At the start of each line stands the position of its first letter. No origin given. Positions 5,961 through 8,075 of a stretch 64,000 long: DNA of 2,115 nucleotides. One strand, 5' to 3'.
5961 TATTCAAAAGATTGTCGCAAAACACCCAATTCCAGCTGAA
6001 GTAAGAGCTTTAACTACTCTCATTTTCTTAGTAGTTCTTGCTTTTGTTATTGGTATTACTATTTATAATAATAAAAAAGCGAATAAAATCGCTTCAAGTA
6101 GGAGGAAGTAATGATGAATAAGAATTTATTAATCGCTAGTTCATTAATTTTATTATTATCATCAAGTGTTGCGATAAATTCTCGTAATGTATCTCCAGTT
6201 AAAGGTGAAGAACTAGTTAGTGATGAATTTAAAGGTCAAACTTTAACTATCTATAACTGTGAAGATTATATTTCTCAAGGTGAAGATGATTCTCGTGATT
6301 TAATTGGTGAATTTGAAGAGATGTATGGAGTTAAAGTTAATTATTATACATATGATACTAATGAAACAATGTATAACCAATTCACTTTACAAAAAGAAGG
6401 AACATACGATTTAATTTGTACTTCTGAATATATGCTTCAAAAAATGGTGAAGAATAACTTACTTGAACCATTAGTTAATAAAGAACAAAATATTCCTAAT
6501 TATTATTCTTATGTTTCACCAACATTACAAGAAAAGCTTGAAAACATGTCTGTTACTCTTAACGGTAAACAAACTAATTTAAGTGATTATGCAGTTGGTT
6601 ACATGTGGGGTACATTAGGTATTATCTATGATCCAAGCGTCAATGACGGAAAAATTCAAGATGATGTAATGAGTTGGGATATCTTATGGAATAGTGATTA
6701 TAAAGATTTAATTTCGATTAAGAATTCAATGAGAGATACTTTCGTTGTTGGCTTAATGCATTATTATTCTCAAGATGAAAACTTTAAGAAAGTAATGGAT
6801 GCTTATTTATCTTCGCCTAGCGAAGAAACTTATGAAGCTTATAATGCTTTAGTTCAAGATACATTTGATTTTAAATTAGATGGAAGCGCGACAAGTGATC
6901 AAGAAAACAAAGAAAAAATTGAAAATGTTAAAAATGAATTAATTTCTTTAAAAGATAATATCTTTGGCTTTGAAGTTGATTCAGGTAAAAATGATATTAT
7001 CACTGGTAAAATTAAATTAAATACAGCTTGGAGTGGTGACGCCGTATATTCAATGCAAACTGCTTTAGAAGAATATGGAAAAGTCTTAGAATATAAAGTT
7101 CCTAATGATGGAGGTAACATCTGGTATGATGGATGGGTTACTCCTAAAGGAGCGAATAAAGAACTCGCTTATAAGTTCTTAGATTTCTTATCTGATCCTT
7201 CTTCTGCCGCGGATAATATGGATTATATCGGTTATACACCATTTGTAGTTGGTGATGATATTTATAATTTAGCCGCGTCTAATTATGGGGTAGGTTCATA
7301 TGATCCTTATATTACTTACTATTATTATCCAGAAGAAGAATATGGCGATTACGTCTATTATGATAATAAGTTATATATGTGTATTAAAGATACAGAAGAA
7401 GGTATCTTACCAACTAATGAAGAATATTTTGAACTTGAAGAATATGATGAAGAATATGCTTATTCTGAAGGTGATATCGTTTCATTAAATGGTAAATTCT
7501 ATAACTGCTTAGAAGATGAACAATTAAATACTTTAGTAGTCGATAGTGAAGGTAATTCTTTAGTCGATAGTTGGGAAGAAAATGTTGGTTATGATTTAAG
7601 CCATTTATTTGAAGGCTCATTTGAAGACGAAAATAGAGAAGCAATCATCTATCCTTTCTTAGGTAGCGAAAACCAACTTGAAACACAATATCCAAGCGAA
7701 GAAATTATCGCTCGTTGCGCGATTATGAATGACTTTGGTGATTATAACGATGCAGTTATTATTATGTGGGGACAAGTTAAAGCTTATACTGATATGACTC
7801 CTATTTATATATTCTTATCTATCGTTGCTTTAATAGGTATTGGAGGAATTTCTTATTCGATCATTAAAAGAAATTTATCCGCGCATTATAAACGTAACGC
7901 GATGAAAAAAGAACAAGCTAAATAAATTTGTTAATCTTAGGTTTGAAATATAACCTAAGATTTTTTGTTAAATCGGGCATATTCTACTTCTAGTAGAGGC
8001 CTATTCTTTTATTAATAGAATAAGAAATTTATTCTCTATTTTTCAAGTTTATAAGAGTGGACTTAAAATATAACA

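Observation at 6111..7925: PotD-like binding protein carrying two chitin-binding-domain-3 (CBM5/12)-like motifs and a C-terminal membrane anchor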

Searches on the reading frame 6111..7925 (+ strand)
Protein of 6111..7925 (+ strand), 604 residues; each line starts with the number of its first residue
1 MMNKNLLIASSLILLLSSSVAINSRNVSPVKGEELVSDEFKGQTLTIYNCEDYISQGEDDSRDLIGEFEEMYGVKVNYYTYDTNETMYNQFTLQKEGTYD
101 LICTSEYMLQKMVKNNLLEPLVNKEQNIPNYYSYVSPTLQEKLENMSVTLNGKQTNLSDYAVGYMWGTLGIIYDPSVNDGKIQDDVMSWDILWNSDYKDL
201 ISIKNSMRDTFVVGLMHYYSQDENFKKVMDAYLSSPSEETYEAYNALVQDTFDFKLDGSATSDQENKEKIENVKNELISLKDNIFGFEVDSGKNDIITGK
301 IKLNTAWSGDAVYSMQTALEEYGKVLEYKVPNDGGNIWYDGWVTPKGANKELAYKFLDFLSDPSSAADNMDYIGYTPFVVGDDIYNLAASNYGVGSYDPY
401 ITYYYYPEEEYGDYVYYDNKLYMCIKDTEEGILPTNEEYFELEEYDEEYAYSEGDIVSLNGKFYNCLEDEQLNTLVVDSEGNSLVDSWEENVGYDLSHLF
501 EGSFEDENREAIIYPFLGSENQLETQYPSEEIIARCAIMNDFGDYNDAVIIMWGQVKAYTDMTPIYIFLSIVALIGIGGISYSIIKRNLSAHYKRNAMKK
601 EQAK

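Call 4: search_protein_families(library=pfam, proteins=[window:6111-7925:+], max_evalue=0.1)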
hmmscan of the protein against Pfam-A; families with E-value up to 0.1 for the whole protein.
window:6111-7925:+ (604 aa): 4 families
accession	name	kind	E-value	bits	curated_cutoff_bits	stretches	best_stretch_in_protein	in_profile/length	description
PF13416.11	SBP_bac_8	-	4.2e-19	69.8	27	1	64-378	2-261/279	Bacterial extracellular solute-binding protein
PF13343.11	SBP_bac_6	-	4e-13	49.9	24.6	1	99-368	4-210/245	Bacterial extracellular solute-binding protein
PF01547.30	SBP_bac_1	-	2e-06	28.4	26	1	63-365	12-305/307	Bacterial extracellular solute-binding protein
PF02839.19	CBM_5_12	-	8.3e-06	26.2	26.2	1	444-467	1-24/44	Carbohydrate-binding module family 5/12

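Call 5: search_protein_families(library=ncbifam, proteins=[window:6111-7925:+], max_evalue=0.1)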
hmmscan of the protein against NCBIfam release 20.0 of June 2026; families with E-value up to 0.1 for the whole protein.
window:6111-7925:+ (604 aa): 3 families
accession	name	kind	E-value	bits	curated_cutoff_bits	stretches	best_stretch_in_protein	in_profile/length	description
NF007048.0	PRK09501.1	equivalog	2.4e-28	99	582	2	42-232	26-196/348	spermidine/putrescine ABC transporter substrate-binding protein PotD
NF007962.0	PRK10682.1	equivalog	6.9e-20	71.4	636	2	42-228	29-203/370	spermidine/putrescine ABC transporter substrate-binding protein PotF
NF043073.1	MMSYN1_0195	equivalog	3.7e-19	68.4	1250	1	61-318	610-870/1021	spermidine/putrescine ABC transporter permease/substrate-binding protein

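Call 6: find_homologous_proteins(query=window:6111-7922:+)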
Query window:6111-7922:+ (604 aa): 2689 proteins with E <= 0.001 among 8000 candidates; the best 120 are listed.
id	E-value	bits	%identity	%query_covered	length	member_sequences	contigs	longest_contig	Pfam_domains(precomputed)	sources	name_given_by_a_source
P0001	0.0e+0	1342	99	100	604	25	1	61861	PF13416.12,PF13343.12,PF01547.31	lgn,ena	-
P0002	0.0e+0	1170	85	100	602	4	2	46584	PF13416.12,PF13343.12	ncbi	-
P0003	0.0e+0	1145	84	100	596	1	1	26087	PF02839.20,PF13416.12,PF13343.12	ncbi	-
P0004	2.7e-244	831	65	97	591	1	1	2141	PF02839.20,PF13416.12,PF13343.12,PF01547.31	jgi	jgi:spermidine/putrescine transport system substrate-binding protein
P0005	3.5e-227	774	61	99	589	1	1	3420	PF13416.12,PF13343.12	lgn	-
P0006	1.4e-221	756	62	97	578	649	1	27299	PF02839.20,PF13416.12,PF13343.12,PF01547.31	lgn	-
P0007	1.8e-220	752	62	93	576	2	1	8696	PF02839.20,PF13416.12,PF13343.12,PF01547.31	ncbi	-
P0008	2.3e-220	751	61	98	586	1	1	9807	PF13416.12,PF13343.12,PF01547.31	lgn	-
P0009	4.3e-220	751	61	98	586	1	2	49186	PF13416.12,PF13343.12,PF01547.31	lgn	-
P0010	2.6e-219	748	60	97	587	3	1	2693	PF02839.20,PF13416.12,PF13343.12,PF01547.31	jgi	-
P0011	2.2e-218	745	60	98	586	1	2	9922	PF02839.20,PF13416.12,PF13343.12,PF01547.31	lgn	-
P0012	1.2e-217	742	61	93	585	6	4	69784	PF13416.12,PF13343.12,PF01547.31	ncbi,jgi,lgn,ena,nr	ncbi:MAG: extracellular solute-binding protein [Erysipelotrichaceae bacterium]|nr:extracellular solu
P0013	1.4e-217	742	62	93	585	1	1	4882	PF13416.12,PF13343.12,PF01547.31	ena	-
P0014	2.6e-217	741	60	97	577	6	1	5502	PF02839.20,PF13416.12,PF13343.12,PF01547.31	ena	-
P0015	7.9e-217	740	59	98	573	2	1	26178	PF13416.12,PF13343.12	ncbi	-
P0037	9.5e-214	730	58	97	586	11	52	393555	PF02839.20,PF13416.12,PF13343.12,PF01547.31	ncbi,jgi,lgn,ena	jgi:Spermidine/putrescine-binding periplasmic protein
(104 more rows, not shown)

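Call 12: search_solved_structures(query=window:6111-7922:+, show_alignments=2, max_evalue=0.01)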
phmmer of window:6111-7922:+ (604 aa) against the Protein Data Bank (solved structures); distinct sequences matched with E-value up to 0.01: 22.
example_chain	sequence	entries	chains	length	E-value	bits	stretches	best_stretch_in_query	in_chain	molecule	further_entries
4eqb_A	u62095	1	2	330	3.4e-29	105.3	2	42-216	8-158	Spermidine/putrescine ABC superfamily ATP binding cassette transporter, binding protein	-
4gl0_A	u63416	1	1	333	1e-27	100.4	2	42-224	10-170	Lmo0810 protein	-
1pot_A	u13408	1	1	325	8.8e-25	90.7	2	43-216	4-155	SPERMIDINE/PUTRESCINE-BINDING PROTEIN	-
8y5h_E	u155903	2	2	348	9.3e-25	90.6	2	43-216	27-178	Spermidine/putrescine-binding periplasmic protein | Putrescine-binding periplasmic protein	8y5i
1poy_1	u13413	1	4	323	1.1e-24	90.4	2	44-216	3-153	SPERMIDINE/PUTRESCINE-BINDING PROTEIN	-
3ttl_A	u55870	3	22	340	1.5e-19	73.4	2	269-381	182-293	Polyamine transport protein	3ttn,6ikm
7oyw_A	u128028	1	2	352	1.9e-19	73.1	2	43-230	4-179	Putrescine-binding periplasmic protein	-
7oyv_A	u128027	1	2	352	4.3e-19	71.9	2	43-230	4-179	Putrescine-binding periplasmic protein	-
7oyt_A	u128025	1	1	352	1e-18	70.6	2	43-230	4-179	Putrescine-binding periplasmic protein PotF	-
7oyy_A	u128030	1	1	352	1.1e-18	70.6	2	43-230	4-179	Putrescine-binding periplasmic protein PotF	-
7xjm_A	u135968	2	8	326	1.3e-18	70.3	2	41-232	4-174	Putrescine-binding periplasmic protein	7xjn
8asz_A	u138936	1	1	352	4.6e-18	68.5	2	43-230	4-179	Putrescine-binding periplasmic protein PotF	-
7oyz_A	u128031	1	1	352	5.9e-18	68.1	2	43-230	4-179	Putrescine-binding periplasmic protein PotF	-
7oyx_A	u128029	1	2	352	8.2e-18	67.7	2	277-376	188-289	Putrescine-binding periplasmic protein PotF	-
7oys_A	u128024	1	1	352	2.7e-17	66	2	43-230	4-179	Putrescine-binding periplasmic protein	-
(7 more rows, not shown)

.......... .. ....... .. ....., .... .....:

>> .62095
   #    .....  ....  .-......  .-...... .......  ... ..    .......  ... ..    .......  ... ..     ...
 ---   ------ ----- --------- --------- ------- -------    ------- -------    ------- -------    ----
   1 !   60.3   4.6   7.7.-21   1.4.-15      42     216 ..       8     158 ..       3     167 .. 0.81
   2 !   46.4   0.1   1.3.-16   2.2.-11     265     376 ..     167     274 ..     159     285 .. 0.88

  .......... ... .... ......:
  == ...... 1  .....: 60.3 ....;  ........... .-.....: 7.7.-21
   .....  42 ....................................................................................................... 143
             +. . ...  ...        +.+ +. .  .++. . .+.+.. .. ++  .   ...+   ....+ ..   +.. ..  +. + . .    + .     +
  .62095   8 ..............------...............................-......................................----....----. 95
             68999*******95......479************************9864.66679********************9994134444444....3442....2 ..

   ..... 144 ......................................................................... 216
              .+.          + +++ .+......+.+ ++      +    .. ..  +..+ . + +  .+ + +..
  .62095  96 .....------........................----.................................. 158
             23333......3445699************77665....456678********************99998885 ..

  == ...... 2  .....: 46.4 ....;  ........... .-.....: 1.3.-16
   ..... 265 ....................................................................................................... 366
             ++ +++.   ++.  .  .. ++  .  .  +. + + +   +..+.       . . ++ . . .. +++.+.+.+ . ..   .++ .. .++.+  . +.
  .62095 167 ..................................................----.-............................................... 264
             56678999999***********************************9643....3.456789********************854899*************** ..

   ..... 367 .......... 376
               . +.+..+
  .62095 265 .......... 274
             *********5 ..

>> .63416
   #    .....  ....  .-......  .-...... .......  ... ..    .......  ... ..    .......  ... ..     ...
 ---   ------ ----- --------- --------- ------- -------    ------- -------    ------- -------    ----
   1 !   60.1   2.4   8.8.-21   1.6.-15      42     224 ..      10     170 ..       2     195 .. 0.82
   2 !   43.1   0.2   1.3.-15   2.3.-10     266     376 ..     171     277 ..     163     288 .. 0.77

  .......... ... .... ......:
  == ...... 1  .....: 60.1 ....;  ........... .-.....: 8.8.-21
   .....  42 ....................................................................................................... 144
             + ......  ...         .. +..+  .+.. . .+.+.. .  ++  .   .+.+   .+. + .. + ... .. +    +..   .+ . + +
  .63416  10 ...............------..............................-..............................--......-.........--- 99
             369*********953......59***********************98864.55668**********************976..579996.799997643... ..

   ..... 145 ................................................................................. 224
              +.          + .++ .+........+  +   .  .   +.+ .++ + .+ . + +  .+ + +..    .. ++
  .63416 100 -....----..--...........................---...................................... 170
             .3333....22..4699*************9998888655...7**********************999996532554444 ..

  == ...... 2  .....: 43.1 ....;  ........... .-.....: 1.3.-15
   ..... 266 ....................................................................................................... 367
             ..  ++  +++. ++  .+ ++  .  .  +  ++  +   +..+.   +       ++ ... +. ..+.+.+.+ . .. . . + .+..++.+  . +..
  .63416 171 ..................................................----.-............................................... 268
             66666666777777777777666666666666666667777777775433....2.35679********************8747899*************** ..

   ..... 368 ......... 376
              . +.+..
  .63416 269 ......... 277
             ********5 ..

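Call 15: find_related_loci(query=window:6111-7922:+, collection=genome_contigs, flank=6000)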
Query window:6111-7922:+ (604 aa) in genome_contigs; peptide patterns used: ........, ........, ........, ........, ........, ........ (x = any residue, [..] = any of these).
78 stretches matched a pattern; 49 encode a relative of the query (tblastn E <= 1e-3); 47 distinct loci.
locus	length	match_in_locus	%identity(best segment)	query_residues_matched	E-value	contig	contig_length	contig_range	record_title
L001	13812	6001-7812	94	1-604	0e+0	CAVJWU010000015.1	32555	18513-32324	Azospirillum sp. CAG:239 isolate H07681-L1_cleanbin_000018 genome assembly, contig: Spades_H07681-L1_contig_755, whole g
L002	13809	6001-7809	85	1-604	0e+0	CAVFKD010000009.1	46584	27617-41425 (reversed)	bacterium isolate H07633-L1_cleanbin_000015 genome assembly, contig: Spades_H07633-L1_contig_303, whole genome shotgun s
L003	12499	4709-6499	83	1-604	0e+0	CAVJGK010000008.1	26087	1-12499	Lachnospiraceae bacterium isolate G02630-L1_cleanbin_000025 genome assembly, contig: Spades_G02630-L1_contig_849, whole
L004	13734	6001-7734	61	8-596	0e+0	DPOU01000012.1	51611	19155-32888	MAG TPA_asm: Acholeplasmatales bacterium isolate UBA11505 contig_3613, whole genome shotgun sequence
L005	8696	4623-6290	62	34-595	0e+0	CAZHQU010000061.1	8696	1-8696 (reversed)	MAG TPA_asm: uncultured Coprobacillus sp. isolate SRP315200_co1_679 genome assembly, contig: NODE_18832_length_8696_cov_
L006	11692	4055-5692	61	39-598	0e+0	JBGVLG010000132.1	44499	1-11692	MAG: Anaeroplasma sp. isolate fecal_MAG_287 fecal_MAG_287_contig_0132, whole genome shotgun sequence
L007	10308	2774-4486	60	8-586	0e+0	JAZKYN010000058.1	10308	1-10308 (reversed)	MAG: Bacilli bacterium isolate T1900045101_TC20190095.MAGScoT_cleanbin_000012 SGB_4761_k141_1558759, whole genome shotgu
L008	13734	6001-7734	58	2-597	0e+0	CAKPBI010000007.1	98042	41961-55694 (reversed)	MAG: uncultured Bacilli bacterium isolate REFINED_METABAT215_TOP10_CONTIGS_1500_ASSEMBLY_K77_MERGED__Hadza_MoBio_hadza-I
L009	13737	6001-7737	57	11-603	0e+0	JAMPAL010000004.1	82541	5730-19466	MAG: Anaeroplasma bactoclasticum isolate NALB_7813_16 Scaffold_#4__SCF_004___82541_bp, whole genome shotgun sequence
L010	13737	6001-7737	57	11-603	0e+0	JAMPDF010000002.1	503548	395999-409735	MAG: Prevotella sp. isolate NALB_7821b_9 Scaffold_#2__SCF_002__502976_bp, whole genome shotgun sequence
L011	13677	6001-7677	61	39-602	0e+0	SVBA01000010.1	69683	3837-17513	MAG: Erysipelotrichaceae bacterium isolate SIG216 NODE_136_length_69683_cov_40.984815, whole genome shotgun sequence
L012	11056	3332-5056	58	2-594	0e+0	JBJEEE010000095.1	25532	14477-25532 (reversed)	MAG: Bacilli bacterium isolate LOHA10_bin.030 NODE_669_length_25532_cov_6.824077, whole genome shotgun sequence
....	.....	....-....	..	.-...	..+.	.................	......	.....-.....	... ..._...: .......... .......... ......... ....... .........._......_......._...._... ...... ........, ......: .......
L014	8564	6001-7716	58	3-587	0e+0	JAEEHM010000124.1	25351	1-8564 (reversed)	MAG: Bacillota bacterium isolate Tb.RUG.122 k141_12534149_flag=1_multi=13.0000_len=25351, whole genome shotgun sequence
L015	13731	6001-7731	57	1-594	0e+0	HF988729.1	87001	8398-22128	Coprobacillus sp. CAG:698 genomic scaffold, scf72, whole genome shotgun sequence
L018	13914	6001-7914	49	1-604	0e+0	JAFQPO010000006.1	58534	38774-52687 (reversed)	MAG: Bacilli bacterium isolate RGIG2034 Goat_Colon-1__c264, whole genome shotgun sequence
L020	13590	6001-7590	51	44-595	1e-163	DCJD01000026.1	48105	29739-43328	MAG TPA_asm: Bacillales bacterium UBA1709 UBA1709_contig_1845, whole genome shotgun sequence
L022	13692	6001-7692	48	2-596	1e-161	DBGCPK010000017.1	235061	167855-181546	MAG TPA_asm: Bacilli bacterium isolate MAG11536 contig17, whole genome shotgun sequence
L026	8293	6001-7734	46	2-599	2e-155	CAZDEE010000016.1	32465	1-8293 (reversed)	MAG TPA_asm: uncultured Staphylococcaceae bacterium isolate SRP313737_co1_32 genome assembly, contig: NODE_2182_length_3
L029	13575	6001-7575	48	45-600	7e-151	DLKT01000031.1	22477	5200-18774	MAG TPA_asm: Bacillales bacterium UBA7581 UBA7581_contig_2294, whole genome shotgun sequence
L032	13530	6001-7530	47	45-599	8e-147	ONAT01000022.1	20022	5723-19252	uncultured Erysipelotrichaceae bacterium isolate RUG131 genome assembly, contig: scaffold_2183, whole genome shotgun seq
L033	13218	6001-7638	46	41-603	5e-145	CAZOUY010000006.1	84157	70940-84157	MAG TPA_asm: uncultured Coprobacillus sp. isolate binchicken_co370_211 genome assembly, contig: NODE_411_length_84157_co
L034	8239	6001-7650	44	14-599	1e-142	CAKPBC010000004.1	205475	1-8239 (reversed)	MAG: uncultured Bacilli bacterium isolate REFINED_METABAT215_TOP10_CONTIGS_1500_ASSEMBLY_K77_MERGED__Hadza_MoBio_hadza-E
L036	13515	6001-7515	44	11-575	5e-136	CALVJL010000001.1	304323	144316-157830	MAG: uncultured Bacilli bacterium isolate BRZ_KC__bin21 genome assembly, contig: BRZ_KC__NODE_12_length_304323_cov_26.50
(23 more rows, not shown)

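Call 19: predict_structure(alignment_id=A1)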
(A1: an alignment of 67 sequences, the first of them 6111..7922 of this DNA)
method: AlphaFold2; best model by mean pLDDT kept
length: 604 residues; sequences in the alignment: 67
mean_pLDDT: 90.1   pTM: 0.84
mean pLDDT of the five models: 90.1, 88.9, 88.7, 88.6, 87.3
residues with pLDDT >= 90: 441; 70-90: 129; 50-70: 19; < 50: 15
segments of 3 or more residues with pLDDT < 50: 23-34
pLDDT, mean of each block of 10 residues (from residue 1): 65 62 40 59 94 84 95 95 81 86 93 93 94 95 91 93 96 94 96 95 90 97 97 95 96 94 97 97 83 78 93 93 95 96 95 97 95 92 96 95 91 94 96 96 93 93 92 85 90 96 90 96 96 94 91 88 83 97 93 85 78
secondary structure, 60 per line:
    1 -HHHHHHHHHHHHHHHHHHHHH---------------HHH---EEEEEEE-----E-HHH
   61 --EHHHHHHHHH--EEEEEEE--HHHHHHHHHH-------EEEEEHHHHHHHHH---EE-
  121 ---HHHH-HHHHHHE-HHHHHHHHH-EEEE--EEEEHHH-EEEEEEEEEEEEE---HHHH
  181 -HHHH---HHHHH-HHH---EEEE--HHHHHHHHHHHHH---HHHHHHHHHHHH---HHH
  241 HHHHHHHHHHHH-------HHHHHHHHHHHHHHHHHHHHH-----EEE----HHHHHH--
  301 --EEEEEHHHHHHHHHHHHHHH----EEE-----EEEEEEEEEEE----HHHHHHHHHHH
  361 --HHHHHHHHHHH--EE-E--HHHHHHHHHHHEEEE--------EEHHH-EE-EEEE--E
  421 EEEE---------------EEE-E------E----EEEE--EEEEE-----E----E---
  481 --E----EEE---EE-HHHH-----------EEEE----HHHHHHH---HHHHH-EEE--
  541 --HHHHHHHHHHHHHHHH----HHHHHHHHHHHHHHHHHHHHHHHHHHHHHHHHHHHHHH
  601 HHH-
elements in order: H2-22 E44-50 H64-72 E75-81 H84-93 E101-105 H106-114 H124-127 H129-134 H137-145 E147-150 E153-156 E161-173 H177-180 H182-185 H189-193 E201-204 H207-219 H223-234 H238-252 H260-280 E286-288 H293-298 E303-307 H308-322 E327-329 E335-345 H350-360 H363-373 H382-392 E393-396 E414-417 E420-424 E440-442 E456-459 E462-466 E488-490 H497-500 E512-515 H520-526 H530-534 E536-538 H543-558 H563-603

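Call 38: search_protein_families(library=pfam, alignment_id=A1, max_evalue=0.01)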
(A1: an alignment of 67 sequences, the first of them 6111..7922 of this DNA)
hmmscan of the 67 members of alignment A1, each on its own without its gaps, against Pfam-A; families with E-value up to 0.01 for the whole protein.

A. member 1, window:6111-7922:+ (604 aa): 4 families
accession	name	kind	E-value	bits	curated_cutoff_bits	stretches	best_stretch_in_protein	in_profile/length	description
PF13416.11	SBP_bac_8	-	4.2e-19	69.8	27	1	64-378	2-261/279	Bacterial extracellular solute-binding protein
PF13343.11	SBP_bac_6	-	4e-13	49.9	24.6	1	99-368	4-210/245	Bacterial extracellular solute-binding protein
PF01547.30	SBP_bac_1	-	2e-06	28.4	26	1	63-365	12-305/307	Bacterial extracellular solute-binding protein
PF02839.19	CBM_5_12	-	8.3e-06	26.2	26.2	1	444-467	1-24/44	Carbohydrate-binding module family 5/12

B. families by the number of members that match (of 67 scanned): 6 families
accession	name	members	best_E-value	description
PF13416.11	SBP_bac_8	67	1.9e-23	Bacterial extracellular solute-binding protein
PF13343.11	SBP_bac_6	67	4.1e-17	Bacterial extracellular solute-binding protein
PF01547.30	SBP_bac_1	57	2.4e-14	Bacterial extracellular solute-binding protein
PF02839.19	CBM_5_12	53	6.4e-11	Carbohydrate-binding module family 5/12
PF13531.11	SBP_bac_11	48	3.3e-05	Bacterial extracellular solute-binding protein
PF25305.1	Ig_PDGFR_d4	3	0.0067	Platelet-derived growth factor receptor Ig-like domain 4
